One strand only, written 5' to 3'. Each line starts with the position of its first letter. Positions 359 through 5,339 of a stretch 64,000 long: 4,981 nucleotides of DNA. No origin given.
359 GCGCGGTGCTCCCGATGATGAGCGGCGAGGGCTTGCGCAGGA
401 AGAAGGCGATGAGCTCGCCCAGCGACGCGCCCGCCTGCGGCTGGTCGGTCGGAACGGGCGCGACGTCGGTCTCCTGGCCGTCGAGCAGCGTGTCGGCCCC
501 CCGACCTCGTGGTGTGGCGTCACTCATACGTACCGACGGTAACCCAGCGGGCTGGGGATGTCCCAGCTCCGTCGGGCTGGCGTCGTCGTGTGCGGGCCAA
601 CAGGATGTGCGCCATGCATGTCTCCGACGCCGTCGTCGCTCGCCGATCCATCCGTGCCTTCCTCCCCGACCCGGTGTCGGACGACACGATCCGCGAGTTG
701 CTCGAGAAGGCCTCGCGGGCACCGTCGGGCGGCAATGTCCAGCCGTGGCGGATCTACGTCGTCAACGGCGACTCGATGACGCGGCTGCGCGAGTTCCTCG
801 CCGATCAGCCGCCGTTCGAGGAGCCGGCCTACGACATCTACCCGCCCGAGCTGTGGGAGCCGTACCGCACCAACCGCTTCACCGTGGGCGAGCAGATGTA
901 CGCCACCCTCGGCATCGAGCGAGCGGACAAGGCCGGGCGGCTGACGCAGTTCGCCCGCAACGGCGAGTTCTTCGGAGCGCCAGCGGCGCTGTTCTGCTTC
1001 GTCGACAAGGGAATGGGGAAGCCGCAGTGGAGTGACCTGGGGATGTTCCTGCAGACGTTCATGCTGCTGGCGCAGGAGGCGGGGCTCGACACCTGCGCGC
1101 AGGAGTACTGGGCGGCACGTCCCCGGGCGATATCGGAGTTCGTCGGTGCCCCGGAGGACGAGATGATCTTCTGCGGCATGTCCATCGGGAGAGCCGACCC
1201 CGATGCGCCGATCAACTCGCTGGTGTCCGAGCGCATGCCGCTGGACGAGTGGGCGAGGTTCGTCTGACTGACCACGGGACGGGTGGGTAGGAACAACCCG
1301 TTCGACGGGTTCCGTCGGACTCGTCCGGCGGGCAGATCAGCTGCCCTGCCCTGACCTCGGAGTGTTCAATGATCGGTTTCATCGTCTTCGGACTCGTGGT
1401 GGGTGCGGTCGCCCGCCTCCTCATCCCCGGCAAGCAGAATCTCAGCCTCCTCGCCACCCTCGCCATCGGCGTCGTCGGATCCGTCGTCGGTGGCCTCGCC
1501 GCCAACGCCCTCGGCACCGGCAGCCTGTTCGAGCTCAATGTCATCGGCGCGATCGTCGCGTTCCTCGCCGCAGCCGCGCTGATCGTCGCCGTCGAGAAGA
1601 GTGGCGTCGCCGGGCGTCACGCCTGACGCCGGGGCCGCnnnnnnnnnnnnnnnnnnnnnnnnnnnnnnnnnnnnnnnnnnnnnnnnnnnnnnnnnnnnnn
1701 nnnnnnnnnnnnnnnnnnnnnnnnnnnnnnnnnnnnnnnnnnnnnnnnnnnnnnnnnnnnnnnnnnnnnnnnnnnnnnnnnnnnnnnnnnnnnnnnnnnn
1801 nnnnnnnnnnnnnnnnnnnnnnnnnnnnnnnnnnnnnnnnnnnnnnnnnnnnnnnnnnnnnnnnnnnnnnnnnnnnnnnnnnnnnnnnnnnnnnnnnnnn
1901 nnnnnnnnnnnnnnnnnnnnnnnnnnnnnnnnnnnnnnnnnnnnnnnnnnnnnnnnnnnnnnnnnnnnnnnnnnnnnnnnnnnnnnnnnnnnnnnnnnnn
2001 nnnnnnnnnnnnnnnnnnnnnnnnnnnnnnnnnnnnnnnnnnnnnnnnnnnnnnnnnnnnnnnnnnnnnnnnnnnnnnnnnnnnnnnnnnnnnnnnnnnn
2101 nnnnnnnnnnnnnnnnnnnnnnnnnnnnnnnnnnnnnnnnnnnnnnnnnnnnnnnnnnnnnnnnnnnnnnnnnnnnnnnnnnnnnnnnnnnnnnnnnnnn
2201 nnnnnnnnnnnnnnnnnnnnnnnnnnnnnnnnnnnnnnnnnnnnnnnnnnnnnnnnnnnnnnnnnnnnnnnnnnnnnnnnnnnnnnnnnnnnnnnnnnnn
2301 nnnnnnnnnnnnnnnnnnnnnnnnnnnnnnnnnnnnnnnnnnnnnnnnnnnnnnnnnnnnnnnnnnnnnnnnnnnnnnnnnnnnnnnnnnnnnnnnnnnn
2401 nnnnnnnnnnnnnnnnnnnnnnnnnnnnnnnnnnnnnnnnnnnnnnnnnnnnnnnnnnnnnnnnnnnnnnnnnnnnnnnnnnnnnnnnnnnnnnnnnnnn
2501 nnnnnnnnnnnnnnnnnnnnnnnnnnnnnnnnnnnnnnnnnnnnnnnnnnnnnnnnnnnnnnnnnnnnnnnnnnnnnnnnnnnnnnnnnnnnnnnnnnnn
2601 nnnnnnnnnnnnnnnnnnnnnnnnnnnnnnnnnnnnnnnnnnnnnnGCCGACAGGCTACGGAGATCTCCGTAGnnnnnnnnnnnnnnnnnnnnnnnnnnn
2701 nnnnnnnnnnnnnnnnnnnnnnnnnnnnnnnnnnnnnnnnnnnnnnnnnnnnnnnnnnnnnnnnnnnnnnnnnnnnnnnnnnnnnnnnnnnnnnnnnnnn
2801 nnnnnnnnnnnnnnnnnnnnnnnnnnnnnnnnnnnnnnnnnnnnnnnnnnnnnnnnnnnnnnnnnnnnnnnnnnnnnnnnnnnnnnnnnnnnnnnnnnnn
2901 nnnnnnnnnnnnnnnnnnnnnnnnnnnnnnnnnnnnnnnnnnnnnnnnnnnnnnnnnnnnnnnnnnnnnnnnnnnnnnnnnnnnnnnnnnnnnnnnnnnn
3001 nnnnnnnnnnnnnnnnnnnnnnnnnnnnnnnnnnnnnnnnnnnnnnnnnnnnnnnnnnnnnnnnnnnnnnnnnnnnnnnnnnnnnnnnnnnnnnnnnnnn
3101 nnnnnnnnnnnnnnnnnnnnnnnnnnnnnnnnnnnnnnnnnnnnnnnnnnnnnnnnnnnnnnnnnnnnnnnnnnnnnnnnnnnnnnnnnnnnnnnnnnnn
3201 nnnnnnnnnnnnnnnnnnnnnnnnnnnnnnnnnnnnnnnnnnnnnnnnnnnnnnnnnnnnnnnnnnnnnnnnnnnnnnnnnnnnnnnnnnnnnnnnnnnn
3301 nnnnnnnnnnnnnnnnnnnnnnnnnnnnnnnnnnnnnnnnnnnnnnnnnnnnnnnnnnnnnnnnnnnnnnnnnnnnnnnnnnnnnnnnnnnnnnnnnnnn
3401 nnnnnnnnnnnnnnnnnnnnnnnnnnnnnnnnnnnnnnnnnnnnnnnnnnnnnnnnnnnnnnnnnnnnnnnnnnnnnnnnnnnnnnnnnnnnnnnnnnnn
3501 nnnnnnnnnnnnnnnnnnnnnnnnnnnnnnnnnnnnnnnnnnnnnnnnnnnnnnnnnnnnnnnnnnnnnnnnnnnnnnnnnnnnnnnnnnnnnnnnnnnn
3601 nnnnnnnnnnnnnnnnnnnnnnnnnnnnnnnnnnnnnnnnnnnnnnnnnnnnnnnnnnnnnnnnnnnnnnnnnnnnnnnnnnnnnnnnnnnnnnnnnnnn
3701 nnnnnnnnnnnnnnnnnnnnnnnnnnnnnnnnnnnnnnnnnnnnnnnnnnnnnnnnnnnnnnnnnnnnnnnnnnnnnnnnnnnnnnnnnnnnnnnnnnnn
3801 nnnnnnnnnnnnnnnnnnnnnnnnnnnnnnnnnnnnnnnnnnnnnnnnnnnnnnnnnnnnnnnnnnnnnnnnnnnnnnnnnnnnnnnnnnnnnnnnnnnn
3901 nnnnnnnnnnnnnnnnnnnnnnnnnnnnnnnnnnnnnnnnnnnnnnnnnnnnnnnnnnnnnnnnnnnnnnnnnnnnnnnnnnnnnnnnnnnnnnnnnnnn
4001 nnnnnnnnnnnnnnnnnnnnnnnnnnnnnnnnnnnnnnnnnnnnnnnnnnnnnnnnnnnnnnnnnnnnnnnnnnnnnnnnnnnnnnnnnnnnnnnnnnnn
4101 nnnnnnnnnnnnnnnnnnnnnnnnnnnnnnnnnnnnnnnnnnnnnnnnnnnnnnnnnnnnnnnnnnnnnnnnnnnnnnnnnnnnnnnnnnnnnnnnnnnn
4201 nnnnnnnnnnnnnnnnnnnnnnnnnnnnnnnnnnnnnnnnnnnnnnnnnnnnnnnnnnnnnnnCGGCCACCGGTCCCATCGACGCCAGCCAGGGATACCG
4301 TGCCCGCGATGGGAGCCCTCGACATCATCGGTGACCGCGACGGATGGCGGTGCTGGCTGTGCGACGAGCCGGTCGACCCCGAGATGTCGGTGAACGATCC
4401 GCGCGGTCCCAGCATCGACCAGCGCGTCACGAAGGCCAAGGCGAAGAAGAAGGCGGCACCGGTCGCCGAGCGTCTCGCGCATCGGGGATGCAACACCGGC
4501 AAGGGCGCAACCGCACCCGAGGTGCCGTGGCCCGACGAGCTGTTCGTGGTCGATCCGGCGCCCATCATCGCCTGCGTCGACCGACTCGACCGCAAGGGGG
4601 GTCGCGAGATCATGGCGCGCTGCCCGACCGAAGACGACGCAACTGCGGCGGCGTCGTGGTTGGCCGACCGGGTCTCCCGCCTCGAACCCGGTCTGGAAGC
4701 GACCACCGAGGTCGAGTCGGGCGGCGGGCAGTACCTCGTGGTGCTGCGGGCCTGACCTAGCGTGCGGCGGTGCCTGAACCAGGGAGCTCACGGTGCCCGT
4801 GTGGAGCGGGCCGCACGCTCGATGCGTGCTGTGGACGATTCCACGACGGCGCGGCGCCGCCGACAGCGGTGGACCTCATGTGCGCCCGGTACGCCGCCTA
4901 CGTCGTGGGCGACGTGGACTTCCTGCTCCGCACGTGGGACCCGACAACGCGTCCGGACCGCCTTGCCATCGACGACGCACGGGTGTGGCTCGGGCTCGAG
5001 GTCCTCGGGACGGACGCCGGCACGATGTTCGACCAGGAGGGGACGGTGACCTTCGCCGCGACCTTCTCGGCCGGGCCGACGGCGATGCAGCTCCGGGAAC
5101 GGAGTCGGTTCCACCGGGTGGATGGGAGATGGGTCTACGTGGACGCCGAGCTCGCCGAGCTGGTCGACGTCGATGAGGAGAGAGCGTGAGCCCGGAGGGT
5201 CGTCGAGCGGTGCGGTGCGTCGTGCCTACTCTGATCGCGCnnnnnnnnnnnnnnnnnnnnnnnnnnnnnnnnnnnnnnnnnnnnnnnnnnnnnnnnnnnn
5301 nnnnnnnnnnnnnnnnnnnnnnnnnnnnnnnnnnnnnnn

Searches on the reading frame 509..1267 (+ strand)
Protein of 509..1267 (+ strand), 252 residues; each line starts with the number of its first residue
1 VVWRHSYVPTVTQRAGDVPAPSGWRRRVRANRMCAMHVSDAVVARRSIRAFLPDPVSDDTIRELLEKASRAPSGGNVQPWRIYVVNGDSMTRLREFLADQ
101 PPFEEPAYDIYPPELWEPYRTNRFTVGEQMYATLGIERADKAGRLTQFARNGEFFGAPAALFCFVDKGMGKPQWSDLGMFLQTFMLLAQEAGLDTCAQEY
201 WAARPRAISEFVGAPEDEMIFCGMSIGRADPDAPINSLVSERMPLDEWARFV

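Call 90: search_protein_families(library=pfam, proteins=[window:509-1267:+], max_evalue=0.001)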
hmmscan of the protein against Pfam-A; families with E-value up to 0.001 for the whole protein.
window:509-1267:+ (252 aa): 2 families
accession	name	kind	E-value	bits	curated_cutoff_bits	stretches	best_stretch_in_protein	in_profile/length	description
PF00881.29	Nitroreductase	-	9.6e-33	114.2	23.5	1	43-228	2-167/167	Nitroreductase family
PF14512.11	TM1586_NiRdase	-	2.3e-06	27.8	27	0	146-230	55-134/215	Putative TM nitroreductase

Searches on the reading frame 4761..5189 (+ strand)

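Call 7: search_protein_families(library=pfam, proteins=[window:4761-5189:+], max_evalue=0.01)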
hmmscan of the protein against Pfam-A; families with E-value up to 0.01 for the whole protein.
window:4761-5189:+ (142 aa): 2 families
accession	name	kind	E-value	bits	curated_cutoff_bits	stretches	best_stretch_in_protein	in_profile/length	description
PF17775.7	YchJ_M-like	-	3.8e-22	79.4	22.7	1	35-129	1-99/99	YchJ, middle NTF2-like domain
PF02810.21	SEC-C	-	0.00054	20.2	20.4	1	11-26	4-19/19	SEC-C motif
